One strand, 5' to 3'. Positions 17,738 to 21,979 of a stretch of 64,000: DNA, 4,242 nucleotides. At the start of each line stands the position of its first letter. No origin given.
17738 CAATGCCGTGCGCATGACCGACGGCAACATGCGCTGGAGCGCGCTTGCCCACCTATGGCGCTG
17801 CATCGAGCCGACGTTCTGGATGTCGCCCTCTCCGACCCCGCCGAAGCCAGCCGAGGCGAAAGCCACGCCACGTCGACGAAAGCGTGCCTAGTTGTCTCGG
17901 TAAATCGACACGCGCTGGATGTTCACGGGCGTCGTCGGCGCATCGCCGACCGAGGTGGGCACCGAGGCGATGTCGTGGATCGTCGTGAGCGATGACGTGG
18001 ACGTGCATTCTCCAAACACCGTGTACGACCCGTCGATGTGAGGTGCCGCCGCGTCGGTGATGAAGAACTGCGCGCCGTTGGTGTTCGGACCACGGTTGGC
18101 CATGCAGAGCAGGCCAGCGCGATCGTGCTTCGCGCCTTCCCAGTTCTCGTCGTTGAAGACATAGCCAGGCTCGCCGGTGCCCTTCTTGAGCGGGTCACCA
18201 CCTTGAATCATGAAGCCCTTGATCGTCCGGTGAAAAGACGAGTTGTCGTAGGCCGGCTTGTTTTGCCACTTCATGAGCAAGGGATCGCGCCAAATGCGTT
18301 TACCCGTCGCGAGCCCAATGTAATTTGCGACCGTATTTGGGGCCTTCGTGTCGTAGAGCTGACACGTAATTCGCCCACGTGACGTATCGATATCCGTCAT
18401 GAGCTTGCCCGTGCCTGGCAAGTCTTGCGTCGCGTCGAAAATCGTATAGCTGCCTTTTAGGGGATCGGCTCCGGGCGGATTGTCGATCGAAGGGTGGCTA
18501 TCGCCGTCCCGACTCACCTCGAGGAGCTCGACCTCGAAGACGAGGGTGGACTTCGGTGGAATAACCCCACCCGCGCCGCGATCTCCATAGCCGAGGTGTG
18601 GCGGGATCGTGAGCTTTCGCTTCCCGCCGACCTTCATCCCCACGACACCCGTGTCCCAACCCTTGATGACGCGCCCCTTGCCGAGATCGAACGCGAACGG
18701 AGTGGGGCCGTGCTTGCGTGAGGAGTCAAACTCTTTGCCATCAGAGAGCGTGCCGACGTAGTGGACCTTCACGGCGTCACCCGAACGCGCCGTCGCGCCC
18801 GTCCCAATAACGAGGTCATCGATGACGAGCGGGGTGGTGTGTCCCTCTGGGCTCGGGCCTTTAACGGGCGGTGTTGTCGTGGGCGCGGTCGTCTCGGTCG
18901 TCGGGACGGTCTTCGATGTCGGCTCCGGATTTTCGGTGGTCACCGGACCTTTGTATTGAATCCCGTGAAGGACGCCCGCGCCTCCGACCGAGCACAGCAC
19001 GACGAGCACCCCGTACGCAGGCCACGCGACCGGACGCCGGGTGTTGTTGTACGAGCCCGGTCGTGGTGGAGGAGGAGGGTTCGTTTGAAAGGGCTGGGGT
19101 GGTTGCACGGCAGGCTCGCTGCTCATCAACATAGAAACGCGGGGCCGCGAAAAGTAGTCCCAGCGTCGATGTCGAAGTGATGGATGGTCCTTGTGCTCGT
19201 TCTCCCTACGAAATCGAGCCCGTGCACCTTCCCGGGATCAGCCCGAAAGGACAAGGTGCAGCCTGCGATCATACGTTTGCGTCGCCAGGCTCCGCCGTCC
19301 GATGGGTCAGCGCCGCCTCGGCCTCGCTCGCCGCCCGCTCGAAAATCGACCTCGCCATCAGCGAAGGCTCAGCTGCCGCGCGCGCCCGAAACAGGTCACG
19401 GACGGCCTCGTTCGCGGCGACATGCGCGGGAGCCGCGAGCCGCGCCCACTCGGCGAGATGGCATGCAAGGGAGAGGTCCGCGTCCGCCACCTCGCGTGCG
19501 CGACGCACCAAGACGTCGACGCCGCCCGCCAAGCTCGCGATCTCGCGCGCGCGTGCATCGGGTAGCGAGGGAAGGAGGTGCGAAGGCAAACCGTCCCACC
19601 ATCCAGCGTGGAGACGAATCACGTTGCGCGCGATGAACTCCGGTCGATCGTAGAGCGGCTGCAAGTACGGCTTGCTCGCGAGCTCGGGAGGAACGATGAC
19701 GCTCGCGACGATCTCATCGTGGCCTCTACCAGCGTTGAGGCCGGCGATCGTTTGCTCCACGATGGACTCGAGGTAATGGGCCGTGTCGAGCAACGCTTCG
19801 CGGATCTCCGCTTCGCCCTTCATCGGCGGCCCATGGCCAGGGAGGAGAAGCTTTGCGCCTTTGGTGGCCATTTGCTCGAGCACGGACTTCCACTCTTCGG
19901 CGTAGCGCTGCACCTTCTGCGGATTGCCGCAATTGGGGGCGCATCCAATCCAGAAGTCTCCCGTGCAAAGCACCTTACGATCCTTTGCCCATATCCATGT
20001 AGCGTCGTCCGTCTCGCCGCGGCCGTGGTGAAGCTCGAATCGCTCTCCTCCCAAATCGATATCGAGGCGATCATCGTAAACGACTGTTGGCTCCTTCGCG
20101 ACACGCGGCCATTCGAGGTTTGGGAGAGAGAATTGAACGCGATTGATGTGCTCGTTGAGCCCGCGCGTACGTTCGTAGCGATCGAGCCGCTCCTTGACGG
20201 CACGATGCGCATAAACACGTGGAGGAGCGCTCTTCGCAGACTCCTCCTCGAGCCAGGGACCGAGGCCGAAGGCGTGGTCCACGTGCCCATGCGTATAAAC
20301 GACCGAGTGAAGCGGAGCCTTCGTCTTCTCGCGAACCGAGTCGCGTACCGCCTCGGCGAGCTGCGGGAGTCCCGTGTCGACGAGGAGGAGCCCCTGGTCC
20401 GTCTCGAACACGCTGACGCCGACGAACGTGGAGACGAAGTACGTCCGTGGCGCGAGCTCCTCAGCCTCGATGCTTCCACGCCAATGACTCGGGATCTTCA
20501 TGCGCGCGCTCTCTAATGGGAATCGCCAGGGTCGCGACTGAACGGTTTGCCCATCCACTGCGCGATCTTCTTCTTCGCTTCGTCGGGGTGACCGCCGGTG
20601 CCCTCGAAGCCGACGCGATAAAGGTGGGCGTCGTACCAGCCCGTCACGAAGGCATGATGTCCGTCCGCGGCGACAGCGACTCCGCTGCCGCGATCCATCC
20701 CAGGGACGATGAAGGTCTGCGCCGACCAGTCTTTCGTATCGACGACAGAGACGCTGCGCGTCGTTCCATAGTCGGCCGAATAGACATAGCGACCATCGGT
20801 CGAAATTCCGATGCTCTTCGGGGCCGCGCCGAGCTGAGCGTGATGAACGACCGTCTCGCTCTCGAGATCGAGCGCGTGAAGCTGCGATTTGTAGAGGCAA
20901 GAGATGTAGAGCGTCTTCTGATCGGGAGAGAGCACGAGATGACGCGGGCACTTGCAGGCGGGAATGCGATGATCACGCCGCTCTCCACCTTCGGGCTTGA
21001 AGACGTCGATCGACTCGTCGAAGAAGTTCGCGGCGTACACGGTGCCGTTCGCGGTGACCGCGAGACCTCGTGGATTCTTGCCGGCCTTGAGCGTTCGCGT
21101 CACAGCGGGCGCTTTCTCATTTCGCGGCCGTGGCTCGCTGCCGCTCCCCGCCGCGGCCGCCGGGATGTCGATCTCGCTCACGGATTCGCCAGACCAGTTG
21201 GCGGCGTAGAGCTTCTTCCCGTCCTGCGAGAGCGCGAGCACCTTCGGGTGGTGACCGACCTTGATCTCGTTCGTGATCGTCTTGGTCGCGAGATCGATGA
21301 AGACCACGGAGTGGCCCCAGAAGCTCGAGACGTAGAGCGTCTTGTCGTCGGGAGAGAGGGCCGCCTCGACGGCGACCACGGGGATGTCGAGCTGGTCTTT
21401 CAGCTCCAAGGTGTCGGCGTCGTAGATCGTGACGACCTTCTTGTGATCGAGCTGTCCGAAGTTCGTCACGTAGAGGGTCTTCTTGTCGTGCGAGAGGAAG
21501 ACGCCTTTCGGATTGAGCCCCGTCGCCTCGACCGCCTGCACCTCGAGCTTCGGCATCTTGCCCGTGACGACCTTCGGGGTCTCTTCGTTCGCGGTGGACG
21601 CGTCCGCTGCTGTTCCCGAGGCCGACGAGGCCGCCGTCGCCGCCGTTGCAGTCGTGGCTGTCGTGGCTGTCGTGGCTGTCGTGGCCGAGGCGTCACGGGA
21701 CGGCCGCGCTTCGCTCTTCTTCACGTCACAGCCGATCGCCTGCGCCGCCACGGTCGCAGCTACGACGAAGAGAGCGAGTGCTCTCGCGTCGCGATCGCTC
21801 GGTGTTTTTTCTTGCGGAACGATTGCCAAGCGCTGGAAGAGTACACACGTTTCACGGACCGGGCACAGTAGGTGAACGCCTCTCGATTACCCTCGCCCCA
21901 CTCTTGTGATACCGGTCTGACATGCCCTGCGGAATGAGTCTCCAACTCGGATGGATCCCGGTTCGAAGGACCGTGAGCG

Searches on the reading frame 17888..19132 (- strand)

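Call 30: search_protein_families(library=pfam, proteins=[window:17888-19132:-], max_evalue=0.01)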
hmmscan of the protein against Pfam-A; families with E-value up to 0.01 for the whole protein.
window:17888-19132:- (414 aa): 2 families
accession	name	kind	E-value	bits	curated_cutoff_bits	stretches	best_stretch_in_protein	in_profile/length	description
PF00160.26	Pro_isomerase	-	1.5e-39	136.2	21.7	1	246-409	2-158/159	Cyclophilin type peptidyl-prolyl cis-trans isomerase/CLD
PF00254.34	FKBP_C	-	3.5e-36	123.9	21.1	1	114-204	4-94/94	FKBP-type peptidyl-prolyl cis-trans isomerase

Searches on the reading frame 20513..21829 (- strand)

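Call 30: search_protein_families(library=pfam, proteins=[window:20513-21829:-], max_evalue=0.01)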
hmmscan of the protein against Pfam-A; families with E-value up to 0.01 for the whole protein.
window:20513-21829:- (438 aa): 9 families
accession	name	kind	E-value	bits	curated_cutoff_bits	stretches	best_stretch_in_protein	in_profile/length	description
PF10282.15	Lactonase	-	1.9e-12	47.5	21.7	2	158-325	44-223/344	Lactonase, 7-bladed beta-propeller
PF08450.18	SGL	-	3.3e-12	47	26.3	1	197-310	138-243/246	SMP-30/Gluconolactonase/LRE-like region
PF25174.1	Beta-prop_THOC3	-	6.3e-10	38.9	305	2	129-215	67-152/272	THOC3 beta-propeller domain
PF02239.22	Cytochrom_D1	-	8.2e-10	38.2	25.5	2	299-374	42-115/368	Cytochrome D1 heme domain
PF21783.3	YNCE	-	4e-09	36.7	27.1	2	88-196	227-329/339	YNCE-like beta-propeller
PF01731.26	Arylesterase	-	3e-06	27.8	21.3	0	105-124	54-73/86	Arylesterase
PF05694.17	SBP56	-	1.8e-05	24.2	34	0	112-174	266-326/453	56kDa selenium binding protein (SBP56)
PF23414.1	Beta-prop_EML_2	-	0.00082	19.3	90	0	130-211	19-100/266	Echinoderm microtubule-associated protein second beta-propeller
PF23749.1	DUF7165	-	0.0016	17.7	26.7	0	239-307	95-163/442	Domain of unknown function (DUF7165)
